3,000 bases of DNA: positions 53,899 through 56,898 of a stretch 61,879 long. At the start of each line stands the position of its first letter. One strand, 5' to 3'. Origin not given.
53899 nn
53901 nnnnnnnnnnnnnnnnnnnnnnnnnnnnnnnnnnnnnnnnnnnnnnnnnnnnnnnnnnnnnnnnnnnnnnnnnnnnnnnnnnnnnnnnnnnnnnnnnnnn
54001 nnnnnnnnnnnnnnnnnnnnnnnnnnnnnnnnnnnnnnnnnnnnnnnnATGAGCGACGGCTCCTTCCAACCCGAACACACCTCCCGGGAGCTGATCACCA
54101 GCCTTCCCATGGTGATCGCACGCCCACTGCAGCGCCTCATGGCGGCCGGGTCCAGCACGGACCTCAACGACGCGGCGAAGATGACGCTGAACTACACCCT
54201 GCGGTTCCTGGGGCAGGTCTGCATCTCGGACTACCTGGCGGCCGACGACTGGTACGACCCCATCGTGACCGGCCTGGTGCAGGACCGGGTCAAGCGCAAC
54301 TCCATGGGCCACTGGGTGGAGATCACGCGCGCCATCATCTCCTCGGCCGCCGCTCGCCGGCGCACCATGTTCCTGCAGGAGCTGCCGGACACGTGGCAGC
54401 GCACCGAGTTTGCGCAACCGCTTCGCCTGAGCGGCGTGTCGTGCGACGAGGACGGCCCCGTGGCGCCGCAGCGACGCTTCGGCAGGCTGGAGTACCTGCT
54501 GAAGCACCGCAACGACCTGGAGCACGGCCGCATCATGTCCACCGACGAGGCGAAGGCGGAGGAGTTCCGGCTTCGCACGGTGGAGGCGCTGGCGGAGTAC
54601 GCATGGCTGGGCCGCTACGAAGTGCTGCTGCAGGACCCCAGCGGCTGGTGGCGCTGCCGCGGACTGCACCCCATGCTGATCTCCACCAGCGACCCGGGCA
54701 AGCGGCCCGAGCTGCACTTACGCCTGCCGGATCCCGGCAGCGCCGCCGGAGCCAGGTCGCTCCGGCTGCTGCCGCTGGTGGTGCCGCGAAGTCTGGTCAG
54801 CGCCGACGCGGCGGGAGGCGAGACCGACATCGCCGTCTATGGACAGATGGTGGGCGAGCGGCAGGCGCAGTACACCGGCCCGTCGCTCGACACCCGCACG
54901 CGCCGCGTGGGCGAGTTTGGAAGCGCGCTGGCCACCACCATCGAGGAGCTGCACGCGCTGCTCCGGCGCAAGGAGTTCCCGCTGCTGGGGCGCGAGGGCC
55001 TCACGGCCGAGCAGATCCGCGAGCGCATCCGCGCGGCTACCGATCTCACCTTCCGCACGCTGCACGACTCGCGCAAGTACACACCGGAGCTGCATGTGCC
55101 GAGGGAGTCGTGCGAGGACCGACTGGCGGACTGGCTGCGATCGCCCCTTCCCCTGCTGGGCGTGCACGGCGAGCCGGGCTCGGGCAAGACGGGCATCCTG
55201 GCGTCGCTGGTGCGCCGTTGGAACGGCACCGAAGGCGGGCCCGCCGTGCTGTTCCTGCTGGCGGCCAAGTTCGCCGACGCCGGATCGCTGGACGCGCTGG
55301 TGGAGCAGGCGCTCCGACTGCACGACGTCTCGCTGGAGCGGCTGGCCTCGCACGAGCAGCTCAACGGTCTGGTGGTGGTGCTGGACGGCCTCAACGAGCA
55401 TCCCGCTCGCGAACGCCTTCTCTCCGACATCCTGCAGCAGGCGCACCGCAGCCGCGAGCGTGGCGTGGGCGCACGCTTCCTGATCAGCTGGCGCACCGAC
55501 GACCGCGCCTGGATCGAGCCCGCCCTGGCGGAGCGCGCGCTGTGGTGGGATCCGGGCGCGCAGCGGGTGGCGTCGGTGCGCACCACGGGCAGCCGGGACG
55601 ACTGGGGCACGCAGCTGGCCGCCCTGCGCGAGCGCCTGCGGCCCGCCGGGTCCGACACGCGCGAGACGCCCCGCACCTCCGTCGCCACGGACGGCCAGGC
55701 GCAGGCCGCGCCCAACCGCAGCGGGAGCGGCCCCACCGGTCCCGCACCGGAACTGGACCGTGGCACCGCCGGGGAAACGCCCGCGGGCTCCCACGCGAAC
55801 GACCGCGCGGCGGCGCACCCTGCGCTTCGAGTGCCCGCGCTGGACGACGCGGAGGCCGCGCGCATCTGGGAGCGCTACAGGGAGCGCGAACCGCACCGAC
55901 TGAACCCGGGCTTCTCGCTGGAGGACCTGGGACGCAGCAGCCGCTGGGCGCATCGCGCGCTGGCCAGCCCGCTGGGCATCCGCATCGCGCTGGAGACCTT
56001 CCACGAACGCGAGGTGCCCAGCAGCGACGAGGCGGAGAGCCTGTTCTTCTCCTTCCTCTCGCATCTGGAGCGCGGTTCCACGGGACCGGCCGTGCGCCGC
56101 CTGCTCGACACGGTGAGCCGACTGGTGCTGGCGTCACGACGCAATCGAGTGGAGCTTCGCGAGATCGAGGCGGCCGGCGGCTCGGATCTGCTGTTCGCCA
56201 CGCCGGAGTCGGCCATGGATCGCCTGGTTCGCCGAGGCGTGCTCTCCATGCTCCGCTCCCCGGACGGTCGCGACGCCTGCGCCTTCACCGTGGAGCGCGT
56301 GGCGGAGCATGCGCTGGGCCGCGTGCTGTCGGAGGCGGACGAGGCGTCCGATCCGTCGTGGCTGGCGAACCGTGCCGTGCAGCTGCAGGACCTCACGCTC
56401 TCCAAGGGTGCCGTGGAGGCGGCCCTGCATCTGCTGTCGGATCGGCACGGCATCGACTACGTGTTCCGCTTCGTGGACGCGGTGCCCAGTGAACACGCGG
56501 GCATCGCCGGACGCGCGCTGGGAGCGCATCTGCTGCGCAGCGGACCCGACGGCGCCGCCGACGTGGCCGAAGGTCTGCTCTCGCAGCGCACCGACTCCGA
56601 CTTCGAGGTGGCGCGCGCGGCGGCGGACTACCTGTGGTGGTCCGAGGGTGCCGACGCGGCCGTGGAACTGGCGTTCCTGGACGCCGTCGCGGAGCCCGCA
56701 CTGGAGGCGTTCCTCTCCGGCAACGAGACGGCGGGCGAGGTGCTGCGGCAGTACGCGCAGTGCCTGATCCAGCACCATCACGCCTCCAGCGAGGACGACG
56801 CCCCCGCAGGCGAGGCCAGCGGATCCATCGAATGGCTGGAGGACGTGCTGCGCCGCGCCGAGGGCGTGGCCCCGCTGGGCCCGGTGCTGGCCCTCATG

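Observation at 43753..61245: Two paralogous giant HEPN-like/NACHT/TPR STAND proteins within 18 kb, one with an extra N-terminal SAM domain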

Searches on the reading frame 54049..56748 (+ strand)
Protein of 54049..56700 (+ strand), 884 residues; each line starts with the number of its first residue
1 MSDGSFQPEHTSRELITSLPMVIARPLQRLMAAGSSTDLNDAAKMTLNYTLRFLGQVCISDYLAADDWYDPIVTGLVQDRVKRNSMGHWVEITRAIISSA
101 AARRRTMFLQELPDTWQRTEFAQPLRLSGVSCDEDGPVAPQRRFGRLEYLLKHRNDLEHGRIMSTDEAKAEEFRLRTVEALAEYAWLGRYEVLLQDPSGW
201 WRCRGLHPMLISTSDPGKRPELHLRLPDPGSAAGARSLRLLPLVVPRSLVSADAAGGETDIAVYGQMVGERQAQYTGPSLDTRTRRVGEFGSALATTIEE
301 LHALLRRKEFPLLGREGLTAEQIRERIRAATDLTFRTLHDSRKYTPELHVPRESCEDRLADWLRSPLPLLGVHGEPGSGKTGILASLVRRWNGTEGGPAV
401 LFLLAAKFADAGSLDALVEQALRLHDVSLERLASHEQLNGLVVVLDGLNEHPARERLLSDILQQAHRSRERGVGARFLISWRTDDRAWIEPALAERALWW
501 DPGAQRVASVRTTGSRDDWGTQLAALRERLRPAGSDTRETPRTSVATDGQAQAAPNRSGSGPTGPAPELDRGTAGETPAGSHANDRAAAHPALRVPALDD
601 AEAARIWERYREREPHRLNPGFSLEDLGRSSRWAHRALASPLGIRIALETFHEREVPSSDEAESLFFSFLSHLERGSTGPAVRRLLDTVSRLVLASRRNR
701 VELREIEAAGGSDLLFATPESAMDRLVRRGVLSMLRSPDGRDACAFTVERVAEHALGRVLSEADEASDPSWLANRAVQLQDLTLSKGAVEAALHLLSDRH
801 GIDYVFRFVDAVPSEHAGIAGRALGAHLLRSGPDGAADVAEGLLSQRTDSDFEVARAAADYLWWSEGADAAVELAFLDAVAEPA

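Call 15: search_solved_structures(query=window:54049-56700:+, max_evalue=1)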
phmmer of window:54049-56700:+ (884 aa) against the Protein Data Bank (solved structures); distinct sequences matched with E-value up to 1: 0.

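Call 24: find_related_loci(query=A2, collection=genome_contigs, flank=10000)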
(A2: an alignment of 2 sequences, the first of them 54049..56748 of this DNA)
Query A2 (900 aa) in genome_contigs; peptide patterns used: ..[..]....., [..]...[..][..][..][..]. (x = any residue, [..] = any of these).
42 stretches matched a pattern, but none encodes a relative of the query by tblastn (E <= 1e-3).

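Call 27: find_homologous_proteins(query=A2, max_evalue=0.001)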
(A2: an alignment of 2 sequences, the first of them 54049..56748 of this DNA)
Query A2 (2 sequences) (900 aa, profile of the alignment): 2 proteins with E <= 0.001 among 8000 candidates.
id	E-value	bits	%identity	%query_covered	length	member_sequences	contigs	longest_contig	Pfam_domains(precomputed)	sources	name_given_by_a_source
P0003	1.9e-168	580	33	73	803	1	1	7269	-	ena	-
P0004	1.1e-5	42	31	14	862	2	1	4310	PF13365.13,PF05729.19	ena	-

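Call 32: find_encoding_contigs(protein=P0003, flank=10000)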
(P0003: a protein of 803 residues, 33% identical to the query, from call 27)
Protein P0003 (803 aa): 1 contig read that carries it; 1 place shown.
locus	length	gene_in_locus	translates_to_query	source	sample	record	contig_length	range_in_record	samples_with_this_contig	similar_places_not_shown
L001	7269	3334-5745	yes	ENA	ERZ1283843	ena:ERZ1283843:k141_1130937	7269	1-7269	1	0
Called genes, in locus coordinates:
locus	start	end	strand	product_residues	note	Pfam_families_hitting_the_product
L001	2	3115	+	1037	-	?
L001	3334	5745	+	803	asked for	-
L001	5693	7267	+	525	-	?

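Call 102: find_related_loci(query=A2, collection=viral_contigs, flank=5000)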
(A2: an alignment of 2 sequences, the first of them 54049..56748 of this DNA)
Query A2 (900 aa) in viral_contigs; peptide patterns used: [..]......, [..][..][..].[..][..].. (x = any residue, [..] = any of these).
47 stretches matched a pattern, but none encodes a relative of the query by tblastn (E <= 1e-3).
